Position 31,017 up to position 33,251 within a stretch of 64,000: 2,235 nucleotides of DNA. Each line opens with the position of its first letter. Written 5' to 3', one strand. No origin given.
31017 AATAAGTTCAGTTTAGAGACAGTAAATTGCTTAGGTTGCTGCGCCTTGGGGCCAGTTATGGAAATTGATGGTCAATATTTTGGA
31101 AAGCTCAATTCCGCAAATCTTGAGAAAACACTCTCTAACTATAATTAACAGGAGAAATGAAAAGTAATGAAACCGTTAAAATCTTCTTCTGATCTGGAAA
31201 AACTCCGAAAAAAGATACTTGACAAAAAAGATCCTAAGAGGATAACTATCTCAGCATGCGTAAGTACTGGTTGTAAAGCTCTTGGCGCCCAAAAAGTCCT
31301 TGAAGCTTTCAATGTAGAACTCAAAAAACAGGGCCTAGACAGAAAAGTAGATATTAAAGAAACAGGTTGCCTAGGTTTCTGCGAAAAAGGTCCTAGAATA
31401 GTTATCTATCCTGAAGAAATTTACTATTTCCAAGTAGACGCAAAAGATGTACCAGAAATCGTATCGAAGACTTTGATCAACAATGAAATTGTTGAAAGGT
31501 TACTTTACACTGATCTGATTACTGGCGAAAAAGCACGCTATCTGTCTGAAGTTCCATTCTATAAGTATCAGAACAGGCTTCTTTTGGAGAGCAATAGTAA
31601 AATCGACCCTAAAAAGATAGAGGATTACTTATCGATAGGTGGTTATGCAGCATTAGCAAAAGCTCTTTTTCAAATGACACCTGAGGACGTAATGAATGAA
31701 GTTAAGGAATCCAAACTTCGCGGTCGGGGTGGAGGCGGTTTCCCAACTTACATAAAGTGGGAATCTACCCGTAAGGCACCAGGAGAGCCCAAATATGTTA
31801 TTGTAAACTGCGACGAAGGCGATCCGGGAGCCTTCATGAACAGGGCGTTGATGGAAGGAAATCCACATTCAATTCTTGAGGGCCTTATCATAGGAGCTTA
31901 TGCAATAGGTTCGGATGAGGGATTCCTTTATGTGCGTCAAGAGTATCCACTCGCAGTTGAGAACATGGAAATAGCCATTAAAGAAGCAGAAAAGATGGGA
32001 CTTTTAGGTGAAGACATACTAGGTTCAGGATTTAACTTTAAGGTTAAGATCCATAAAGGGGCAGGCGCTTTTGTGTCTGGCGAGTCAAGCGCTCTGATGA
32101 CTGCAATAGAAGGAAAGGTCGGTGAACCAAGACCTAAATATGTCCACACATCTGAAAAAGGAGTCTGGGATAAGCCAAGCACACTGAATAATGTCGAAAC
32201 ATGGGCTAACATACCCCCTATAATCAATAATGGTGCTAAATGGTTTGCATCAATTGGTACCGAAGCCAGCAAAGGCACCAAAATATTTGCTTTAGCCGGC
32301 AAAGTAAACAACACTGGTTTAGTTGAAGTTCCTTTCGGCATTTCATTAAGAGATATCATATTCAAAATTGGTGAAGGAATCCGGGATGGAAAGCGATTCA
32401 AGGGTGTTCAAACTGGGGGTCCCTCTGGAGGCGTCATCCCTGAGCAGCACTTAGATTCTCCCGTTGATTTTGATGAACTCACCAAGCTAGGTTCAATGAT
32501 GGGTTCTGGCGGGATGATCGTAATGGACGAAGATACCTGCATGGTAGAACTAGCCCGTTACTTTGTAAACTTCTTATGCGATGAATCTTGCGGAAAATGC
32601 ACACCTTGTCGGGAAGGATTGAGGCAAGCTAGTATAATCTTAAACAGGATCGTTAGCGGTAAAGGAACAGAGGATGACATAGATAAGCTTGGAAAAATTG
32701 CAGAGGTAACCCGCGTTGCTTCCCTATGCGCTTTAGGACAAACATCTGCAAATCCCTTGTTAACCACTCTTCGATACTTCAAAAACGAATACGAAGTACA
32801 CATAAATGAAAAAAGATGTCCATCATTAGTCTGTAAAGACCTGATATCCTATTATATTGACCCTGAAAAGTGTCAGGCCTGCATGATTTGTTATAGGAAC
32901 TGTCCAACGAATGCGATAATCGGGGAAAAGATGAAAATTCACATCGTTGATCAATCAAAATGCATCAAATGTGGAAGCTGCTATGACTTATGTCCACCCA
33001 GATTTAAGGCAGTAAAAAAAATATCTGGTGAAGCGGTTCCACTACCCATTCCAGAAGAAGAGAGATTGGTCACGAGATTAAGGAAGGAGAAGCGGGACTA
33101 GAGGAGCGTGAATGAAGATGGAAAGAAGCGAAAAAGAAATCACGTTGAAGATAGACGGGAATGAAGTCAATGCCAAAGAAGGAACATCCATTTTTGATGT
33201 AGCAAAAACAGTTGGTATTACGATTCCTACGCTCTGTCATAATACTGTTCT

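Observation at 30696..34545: NuoE/NuoF (HydBC-type) flavoprotein core coupled to a Fe-S::FrhB fusion instead of a hydrogenase or formate dehydrogenase subunit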

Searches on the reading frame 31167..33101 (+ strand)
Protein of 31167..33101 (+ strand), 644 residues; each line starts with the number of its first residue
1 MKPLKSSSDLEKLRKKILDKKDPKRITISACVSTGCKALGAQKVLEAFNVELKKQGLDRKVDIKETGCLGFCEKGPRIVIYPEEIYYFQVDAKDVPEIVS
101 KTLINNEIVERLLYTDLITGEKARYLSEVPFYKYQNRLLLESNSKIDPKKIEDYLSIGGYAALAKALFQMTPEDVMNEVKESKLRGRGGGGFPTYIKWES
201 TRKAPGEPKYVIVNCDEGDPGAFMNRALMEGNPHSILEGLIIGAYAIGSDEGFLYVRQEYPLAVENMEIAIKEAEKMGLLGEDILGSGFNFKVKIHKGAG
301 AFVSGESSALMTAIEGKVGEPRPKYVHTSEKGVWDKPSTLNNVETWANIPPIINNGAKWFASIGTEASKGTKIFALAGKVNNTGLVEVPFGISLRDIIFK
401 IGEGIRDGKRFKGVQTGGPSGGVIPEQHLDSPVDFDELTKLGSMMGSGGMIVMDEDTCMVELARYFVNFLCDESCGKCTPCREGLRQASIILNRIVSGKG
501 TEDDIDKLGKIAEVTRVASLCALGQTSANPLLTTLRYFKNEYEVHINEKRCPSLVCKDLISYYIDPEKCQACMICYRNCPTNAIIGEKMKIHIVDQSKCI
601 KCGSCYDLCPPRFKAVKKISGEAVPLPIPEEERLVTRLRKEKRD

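Call 3: search_protein_families(library=pfam, proteins=[window:31167-33101:+], max_evalue=0.01)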
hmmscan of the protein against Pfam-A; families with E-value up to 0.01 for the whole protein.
window:31167-33101:+ (644 aa): 13 families
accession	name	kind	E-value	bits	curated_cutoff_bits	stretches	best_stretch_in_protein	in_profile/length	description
PF01512.22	Complex1_51K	-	2e-43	148.3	31.2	1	179-350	1-149/150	Nuo51 FMN-binding domain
PF10589.14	NADH_4Fe-4S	-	1.9e-29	101.8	23.5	1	462-545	2-85/85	NADH-ubiquinone oxidoreductase-F iron-sulfur binding region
PF00037.32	Fer4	-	3.8e-10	39.6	21.1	2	562-584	1-23/24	4Fe-4S binding domain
PF01257.25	2Fe-2S_thioredx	-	5.6e-09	36.4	24.8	1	20-101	60-143/145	Thioredoxin-like [2Fe-2S] ferredoxin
PF13237.11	Fer4_10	-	5.2e-08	33.1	25.5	1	562-610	2-53/53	4Fe-4S dicluster domain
PF14697.11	Fer4_21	-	1.1e-06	29.1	35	1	564-610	3-52/59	4Fe-4S dicluster domain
PF13187.11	Fer4_9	-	1.9e-06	28.2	27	1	568-610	1-48/52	4Fe-4S dicluster domain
PF12837.12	Fer4_6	-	2.5e-06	27.6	25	2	564-584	4-24/24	4Fe-4S binding domain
PF12838.12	Fer4_7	-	4.7e-05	24.2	27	1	568-610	1-49/52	4Fe-4S dicluster domain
PF12797.12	Fer4_2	-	7.4e-05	22.9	24.5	2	592-610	3-21/22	4Fe-4S binding domain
PF13370.11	Fer4_13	-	0.00014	22.9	24.5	1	594-624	1-31/58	4Fe-4S single cluster domain of Ferredoxin I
PF13459.11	Fer4_15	-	0.00064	20.8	22.4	0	594-615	3-24/66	4Fe-4S single cluster domain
PF13484.11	Fer4_16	-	0.0081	17.4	30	1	568-588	1-21/66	4Fe-4S double cluster binding domain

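Call 4: search_protein_families(library=ncbifam, proteins=[window:31167-33101:+], max_evalue=0.01)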
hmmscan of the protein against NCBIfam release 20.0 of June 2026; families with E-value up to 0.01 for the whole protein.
window:31167-33101:+ (644 aa): 59 families (the best 25 are shown)
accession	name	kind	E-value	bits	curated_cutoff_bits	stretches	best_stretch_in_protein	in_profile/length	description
TIGR01959.1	nuoF_fam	equivalog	1.6e-138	461.6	558.65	1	146-546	9-410/410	NADH-quinone oxidoreductase subunit NuoF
NF008436.0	PRK11278.1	equivalog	2e-109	366.5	749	1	147-550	23-430/448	NADH-quinone oxidoreductase subunit NuoF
NF010120.0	PRK13596.1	equivalog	1.7e-105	353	389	1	163-550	31-421/433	NADH-quinone oxidoreductase subunit NuoF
NF041612.1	fdxn_Clost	equivalog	7e-16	58.7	150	1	36-113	24-101/102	2Fe-2S ferredoxin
NF041613.1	fdxn_Azotob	equivalog_domain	5.4e-13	49.1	195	1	35-109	23-97/107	2Fe-2S ferredoxin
TIGR01944.1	rnfB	subfamily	5.8e-10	39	68.7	1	562-612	108-158/190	RnfABCDGE type electron transport complex subunit B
TIGR04481.1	PR_assoc_PrdC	equivalog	8.9e-10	37.9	490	1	173-277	74-174/425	proline reductase-associated electron transfer protein PrdC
TIGR01945.1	rnfC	subfamily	1.2e-09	37.2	245.95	1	166-275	115-222/435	RnfABCDGE type electron transport complex subunit C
NF003454.1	PRK05035.1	equivalog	1.7e-09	36.7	345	1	168-275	119-224/556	electron transport complex subunit RsxC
NF043069.1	T4HPD_activ_SAM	equivalog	1.7e-08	34.2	425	1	565-613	49-96/299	trans-4-hydroxy-L-proline dehydratase activase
NF058577.1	FdxA_fam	equivalog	2.8e-08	33.8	65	1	562-610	3-49/52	4Fe-4S ferredoxin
NF040864.1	HgcB_ferredoxin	equivalog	3.2e-08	33.3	99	1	558-618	5-65/93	mercury methylation ferredoxin HgcB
TIGR02700.1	flavo_MJ0208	hypoth_equivalog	1.1e-07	31.4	251.35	1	559-611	140-191/234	dihydromethanopterin reductase (acceptor)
NF040770.1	hetero_SS_HdrA2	exception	1.4e-07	30.1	1100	1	558-612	568-621/777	CoB-CoM heterodisulfide reductase HdrA2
TIGR04105.1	FeFe_hydrog_B1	subfamily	4.8e-07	28.8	450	1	562-618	106-161/462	monomeric [FeFe] hydrogenase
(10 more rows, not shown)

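Call 21: search_solved_structures(query=window:31167-33101:+, max_evalue=1e-20, show_alignments=3)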
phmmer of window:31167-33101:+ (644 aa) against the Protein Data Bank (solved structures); distinct sequences matched with E-value up to 1e-20: 63 (the best 60 are shown).
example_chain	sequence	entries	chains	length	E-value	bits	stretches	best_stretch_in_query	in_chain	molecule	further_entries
7t2r_B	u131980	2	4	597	6.7e-237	791.3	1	27-615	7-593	NiFe hydrogenase subunit B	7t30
9mqx_B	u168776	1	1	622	1.9e-219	733.7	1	8-613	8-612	NADH:ubiquinone oxidoreductase, NADH-binding (51 kD) subunit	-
8a6t_B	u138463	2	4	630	1.3e-215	720.9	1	3-611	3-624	Electron bifurcating hydrogenase subunit HydB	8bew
7q4v_B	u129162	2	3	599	1.2e-210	704.6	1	24-610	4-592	Iron hydrogenase HydB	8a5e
9bov_B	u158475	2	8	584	1.8e-202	677.5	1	37-616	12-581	NADH dehydrogenase (Quinone)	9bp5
9n5u_B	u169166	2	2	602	1.9e-197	661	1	35-617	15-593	NfnB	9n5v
7p5h_B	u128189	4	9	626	5.8e-196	656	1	16-617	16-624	Fe-hydrogenase, subunit beta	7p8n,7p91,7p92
8oh5_B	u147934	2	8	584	3.8e-187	626.9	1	37-609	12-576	NAD-reducing hydrogenase subunit HoxF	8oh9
7q4w_B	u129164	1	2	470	1.1e-181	608.8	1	151-610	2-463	Iron hydrogenase HydB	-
6vw7_B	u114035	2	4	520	2.5e-103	350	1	126-547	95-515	NAD-dependent formate dehydrogenase beta subunit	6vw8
2fug_1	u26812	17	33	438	5.2e-102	345.6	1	151-550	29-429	NADH-quinone oxidoreductase chain 1 | NADH-QUINONE OXIDOREDUCTASE SUBUNIT 1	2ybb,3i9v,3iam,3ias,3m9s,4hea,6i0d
8e9g_F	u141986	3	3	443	2.9e-99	336.6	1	147-552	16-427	NADH-quinone oxidoreductase subunit F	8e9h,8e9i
7p64_F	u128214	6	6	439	3.4e-98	333.1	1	147-548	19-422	NADH-quinone oxidoreductase subunit F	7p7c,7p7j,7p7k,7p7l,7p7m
7p61_F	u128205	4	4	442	3.4e-98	333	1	147-548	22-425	NADH-quinone oxidoreductase subunit F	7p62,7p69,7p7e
7awt_F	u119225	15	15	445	3.5e-98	333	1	147-548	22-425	NADH-quinone oxidoreductase subunit F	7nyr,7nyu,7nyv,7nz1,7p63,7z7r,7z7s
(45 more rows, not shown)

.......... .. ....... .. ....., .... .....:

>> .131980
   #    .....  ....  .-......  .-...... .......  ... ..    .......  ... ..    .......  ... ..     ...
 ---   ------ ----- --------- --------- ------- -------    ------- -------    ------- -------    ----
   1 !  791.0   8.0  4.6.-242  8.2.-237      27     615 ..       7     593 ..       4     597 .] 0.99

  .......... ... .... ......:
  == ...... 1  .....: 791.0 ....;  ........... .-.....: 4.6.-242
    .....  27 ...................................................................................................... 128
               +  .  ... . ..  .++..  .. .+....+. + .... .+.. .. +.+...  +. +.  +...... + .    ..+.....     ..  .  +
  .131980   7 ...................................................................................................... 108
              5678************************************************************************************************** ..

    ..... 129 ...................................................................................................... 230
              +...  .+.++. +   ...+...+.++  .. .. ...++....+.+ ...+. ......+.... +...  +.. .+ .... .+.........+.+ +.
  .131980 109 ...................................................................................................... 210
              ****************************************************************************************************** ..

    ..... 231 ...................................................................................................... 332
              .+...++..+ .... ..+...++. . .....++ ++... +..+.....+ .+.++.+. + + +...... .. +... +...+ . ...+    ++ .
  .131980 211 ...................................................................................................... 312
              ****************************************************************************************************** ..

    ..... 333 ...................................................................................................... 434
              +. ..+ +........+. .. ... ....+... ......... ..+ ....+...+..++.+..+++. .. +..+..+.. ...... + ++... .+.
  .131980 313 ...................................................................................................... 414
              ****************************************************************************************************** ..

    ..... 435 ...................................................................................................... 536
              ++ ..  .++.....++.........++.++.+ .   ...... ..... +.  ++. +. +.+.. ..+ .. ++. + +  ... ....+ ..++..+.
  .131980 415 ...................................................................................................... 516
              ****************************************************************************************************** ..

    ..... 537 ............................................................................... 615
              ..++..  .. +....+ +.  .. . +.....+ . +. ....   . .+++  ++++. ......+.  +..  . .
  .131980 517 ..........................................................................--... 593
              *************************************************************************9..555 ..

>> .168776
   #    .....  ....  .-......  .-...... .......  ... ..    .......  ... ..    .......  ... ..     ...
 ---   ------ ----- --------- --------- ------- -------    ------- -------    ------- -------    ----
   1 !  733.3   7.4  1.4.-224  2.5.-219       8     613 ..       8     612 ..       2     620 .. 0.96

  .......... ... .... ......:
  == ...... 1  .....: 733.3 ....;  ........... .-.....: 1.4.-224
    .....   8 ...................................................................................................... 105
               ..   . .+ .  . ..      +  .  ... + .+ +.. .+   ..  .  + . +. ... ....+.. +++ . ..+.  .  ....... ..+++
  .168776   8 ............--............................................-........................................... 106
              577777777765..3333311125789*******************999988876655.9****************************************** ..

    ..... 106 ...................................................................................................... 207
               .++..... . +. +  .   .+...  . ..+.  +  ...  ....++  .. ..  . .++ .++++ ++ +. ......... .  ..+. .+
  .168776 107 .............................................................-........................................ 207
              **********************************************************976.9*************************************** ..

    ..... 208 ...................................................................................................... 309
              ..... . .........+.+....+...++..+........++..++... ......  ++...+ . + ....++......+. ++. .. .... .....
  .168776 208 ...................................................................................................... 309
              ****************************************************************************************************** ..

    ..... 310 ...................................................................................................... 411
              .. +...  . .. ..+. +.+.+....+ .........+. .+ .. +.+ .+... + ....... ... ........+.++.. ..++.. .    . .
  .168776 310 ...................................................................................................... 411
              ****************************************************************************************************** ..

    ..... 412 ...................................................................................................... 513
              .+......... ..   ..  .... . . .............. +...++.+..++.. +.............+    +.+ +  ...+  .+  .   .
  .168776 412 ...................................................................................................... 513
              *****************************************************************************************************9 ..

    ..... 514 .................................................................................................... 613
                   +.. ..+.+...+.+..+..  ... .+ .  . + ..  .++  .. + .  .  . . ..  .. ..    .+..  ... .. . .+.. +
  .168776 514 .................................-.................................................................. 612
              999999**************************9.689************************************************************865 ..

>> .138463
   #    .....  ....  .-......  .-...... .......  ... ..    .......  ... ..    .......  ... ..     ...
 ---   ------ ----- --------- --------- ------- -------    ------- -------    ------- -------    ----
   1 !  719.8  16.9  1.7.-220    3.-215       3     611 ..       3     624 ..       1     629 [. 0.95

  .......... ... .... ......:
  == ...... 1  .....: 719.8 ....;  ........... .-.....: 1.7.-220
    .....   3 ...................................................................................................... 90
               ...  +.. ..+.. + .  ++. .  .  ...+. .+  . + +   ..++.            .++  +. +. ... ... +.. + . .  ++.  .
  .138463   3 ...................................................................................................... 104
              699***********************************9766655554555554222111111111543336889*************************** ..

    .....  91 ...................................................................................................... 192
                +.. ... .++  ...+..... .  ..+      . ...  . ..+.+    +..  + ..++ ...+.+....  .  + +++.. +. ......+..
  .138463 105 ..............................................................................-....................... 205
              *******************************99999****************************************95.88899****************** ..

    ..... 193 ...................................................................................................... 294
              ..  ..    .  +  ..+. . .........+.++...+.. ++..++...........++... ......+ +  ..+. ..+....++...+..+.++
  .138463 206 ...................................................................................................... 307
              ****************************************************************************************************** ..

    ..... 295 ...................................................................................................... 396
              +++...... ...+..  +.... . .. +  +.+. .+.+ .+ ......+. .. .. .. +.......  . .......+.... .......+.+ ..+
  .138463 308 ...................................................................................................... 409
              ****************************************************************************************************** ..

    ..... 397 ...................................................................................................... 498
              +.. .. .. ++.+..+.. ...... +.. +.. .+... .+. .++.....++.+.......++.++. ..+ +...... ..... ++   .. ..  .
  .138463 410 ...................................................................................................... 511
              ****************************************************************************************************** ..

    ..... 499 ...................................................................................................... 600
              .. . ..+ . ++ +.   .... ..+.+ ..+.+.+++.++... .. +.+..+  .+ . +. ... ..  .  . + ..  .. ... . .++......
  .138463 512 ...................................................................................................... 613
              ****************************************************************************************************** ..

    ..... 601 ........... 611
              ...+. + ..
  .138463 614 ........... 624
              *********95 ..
